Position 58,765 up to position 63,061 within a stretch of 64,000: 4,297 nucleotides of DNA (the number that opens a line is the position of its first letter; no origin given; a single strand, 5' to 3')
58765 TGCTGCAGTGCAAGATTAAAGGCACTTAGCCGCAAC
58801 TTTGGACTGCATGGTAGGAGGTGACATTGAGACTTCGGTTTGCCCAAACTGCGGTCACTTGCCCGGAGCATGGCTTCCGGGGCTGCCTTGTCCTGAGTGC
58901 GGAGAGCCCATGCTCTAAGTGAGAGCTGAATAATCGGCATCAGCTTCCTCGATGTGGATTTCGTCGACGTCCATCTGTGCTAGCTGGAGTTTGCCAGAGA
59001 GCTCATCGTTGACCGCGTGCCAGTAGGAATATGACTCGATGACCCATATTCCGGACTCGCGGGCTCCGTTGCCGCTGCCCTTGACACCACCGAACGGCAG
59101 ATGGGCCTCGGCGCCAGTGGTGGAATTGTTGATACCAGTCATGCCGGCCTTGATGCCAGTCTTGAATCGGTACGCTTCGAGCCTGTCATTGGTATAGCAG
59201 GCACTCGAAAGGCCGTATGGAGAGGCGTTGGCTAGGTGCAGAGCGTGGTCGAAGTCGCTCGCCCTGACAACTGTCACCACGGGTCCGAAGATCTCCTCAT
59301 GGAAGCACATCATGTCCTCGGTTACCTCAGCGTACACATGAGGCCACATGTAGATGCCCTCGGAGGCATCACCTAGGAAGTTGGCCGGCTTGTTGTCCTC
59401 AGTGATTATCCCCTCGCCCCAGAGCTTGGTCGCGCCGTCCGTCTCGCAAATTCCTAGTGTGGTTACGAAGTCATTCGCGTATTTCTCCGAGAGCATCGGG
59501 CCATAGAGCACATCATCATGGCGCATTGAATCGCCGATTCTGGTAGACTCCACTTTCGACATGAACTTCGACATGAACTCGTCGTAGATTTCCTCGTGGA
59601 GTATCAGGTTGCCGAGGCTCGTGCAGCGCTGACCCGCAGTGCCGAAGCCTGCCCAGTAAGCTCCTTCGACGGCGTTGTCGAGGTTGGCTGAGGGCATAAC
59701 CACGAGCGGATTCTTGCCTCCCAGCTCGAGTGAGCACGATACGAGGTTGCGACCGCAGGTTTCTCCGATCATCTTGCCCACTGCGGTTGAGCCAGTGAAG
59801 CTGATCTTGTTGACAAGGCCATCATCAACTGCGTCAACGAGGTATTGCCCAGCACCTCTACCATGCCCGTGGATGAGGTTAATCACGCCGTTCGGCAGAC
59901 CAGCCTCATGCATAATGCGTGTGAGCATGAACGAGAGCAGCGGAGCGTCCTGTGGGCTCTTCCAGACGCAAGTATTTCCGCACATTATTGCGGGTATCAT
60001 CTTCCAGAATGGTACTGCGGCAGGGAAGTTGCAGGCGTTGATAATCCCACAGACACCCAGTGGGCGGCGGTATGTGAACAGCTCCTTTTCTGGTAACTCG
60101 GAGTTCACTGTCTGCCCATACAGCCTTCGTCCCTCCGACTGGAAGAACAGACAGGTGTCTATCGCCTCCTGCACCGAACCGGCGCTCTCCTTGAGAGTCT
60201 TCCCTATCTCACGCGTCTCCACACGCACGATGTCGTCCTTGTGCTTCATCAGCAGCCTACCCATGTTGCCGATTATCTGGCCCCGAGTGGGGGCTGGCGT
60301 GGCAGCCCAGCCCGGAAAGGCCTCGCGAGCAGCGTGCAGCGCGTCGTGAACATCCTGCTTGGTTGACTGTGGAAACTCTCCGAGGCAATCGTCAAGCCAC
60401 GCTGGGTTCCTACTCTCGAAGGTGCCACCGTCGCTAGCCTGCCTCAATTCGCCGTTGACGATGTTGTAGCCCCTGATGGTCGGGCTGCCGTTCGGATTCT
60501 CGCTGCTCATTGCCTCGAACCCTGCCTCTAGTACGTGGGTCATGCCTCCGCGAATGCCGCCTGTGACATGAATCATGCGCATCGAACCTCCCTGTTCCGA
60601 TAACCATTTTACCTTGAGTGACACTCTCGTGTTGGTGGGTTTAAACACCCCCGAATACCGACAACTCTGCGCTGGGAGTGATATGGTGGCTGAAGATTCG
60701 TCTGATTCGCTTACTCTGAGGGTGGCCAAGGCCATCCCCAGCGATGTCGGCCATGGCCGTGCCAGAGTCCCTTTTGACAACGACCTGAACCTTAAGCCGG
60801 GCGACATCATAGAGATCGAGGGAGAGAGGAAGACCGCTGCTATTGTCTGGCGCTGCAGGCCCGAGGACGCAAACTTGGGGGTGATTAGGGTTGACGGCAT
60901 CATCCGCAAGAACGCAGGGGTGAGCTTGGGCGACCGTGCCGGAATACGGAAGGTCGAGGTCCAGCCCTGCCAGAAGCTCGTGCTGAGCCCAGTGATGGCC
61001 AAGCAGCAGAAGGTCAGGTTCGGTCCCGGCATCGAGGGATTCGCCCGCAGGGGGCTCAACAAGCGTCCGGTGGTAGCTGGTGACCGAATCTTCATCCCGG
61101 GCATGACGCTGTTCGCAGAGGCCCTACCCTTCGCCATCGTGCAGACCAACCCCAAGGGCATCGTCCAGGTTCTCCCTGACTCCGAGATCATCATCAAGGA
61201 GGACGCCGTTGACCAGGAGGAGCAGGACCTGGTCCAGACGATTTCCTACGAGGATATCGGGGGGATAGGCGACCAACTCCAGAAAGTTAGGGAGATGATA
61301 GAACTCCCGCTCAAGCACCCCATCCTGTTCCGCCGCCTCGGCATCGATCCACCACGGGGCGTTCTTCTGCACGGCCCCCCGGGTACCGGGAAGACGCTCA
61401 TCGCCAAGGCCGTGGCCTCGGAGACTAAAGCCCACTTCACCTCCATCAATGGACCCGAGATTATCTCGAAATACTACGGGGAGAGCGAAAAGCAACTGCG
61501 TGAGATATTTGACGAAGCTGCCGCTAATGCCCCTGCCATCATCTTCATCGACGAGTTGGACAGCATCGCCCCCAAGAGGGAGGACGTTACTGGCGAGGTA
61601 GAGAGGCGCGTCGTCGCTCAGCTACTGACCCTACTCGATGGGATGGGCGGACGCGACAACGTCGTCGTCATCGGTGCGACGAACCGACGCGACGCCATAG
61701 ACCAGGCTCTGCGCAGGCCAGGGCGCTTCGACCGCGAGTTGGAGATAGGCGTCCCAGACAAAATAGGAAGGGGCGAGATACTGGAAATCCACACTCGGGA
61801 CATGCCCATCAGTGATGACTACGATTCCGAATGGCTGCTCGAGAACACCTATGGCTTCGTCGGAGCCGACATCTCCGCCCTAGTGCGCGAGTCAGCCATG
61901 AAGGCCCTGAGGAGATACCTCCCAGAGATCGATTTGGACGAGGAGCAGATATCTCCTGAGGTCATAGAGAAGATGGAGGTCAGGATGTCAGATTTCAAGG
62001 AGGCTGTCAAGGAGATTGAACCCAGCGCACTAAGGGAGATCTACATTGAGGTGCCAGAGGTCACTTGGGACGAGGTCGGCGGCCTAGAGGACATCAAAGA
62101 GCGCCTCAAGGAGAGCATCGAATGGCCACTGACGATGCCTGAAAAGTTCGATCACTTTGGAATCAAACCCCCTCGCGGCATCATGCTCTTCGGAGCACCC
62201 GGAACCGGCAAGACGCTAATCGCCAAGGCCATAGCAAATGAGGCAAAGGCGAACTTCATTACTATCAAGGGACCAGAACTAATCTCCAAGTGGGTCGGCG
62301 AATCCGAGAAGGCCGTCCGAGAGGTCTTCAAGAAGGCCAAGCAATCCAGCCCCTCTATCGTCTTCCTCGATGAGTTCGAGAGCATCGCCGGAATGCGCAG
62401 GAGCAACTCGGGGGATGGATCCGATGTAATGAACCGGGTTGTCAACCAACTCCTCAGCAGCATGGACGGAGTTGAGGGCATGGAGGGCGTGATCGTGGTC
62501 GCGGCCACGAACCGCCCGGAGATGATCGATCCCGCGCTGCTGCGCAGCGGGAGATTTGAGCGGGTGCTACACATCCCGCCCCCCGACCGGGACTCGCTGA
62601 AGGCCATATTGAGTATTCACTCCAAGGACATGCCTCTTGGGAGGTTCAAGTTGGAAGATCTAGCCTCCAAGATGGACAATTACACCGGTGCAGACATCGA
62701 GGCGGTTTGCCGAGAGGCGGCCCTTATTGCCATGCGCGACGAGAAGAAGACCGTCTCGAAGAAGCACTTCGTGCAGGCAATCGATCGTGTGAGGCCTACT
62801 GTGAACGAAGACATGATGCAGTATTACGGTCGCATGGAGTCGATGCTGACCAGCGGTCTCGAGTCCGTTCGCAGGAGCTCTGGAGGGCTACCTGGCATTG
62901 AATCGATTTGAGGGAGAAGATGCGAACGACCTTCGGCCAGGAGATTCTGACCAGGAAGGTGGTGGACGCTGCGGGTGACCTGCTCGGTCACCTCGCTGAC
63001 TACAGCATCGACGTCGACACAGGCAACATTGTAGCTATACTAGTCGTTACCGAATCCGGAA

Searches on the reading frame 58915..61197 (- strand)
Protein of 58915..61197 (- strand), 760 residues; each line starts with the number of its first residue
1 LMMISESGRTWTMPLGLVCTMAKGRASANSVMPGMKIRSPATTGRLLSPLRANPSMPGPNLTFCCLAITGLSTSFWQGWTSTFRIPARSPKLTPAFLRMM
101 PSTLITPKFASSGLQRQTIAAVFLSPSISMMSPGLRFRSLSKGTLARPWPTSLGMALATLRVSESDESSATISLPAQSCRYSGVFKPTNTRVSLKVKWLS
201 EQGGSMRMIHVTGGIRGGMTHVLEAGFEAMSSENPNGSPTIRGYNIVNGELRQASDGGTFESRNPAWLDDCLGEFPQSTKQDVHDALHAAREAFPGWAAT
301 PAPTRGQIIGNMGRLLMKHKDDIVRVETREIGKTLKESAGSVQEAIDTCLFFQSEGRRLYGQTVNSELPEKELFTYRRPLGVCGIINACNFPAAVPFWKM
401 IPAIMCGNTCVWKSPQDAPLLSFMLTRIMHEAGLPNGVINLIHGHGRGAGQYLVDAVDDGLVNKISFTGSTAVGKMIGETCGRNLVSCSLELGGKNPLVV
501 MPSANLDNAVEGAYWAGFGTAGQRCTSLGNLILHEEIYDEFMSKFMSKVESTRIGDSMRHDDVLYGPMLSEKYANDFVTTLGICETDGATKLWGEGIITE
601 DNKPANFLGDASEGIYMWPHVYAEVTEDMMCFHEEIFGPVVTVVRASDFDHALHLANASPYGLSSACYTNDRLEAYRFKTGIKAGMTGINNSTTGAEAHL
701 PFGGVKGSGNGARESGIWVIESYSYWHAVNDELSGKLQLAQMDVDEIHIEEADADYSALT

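Call 67: search_protein_families(library=pfam, proteins=[window:58915-61197:-], max_evalue=0.00001)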
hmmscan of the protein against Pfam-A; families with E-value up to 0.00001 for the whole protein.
window:58915-61197:- (760 aa): 1 family
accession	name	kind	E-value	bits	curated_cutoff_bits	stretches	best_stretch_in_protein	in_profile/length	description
PF00171.27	Aldedh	-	6.2e-140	467.2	23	1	255-728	4-460/461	Aldehyde dehydrogenase family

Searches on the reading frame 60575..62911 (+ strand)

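Call 67: search_protein_families(library=pfam, proteins=[window:60575-62911:+], max_evalue=0.00001)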
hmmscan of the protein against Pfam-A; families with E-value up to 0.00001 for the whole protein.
window:60575-62911:+ (778 aa): 21 families
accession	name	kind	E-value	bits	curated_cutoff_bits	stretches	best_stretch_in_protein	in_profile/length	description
PF00004.35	AAA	-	4.1e-94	312.4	21.2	2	263-392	1-130/131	ATPase family associated with various cellular activities (AAA)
PF17862.7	AAA_lid_3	-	2.6e-28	97.6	27.2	2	693-733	4-44/45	AAA+ lid domain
PF02359.24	CDC48_N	-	2.9e-24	85.5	35.1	1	47-128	1-84/85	Cell division protein 48 (CDC48), N-terminal domain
PF05496.18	RuvB_N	-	7.3e-14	52.3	27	1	262-339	35-104/159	Holliday junction DNA helicase RuvB P-loop domain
PF13191.12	AAA_16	-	1.1e-13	52.5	32.6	1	252-365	16-137/167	AAA ATPase domain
PF06068.19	TIP49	-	9.2e-11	41.9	23.8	0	261-305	51-97/347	TIP49 P-loop domain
PF07724.20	AAA_2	-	2.6e-10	41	27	0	263-356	6-101/166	AAA domain (Cdc48 subfamily)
PF07728.20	AAA_5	-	2.9e-10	40.7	22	0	262-380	1-136/139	AAA domain (dynein-related subfamily)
PF13401.12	AAA_22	-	9.6e-10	39.3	27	0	535-628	7-81/130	AAA domain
PF13173.12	AAA_14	-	4e-09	37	27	0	536-608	5-78/129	AAA domain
PF20720.3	nSTAND3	-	9.3e-09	35.6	27.2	0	263-308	20-68/155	Novel STAND NTPase 3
PF13671.12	AAA_33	-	1.5e-08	35.5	27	0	263-373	2-82/143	AAA domain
PF02933.23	CDC48_2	-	3.6e-08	33.4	22.4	1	158-212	11-62/64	Cell division protein 48 (CDC48), domain 2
PF00910.28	RNA_helicase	-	3.7e-07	31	21.5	0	263-298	1-36/105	RNA helicase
PF13521.12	AAA_28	-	4.2e-07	30.7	27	0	263-311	2-50/164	AAA domain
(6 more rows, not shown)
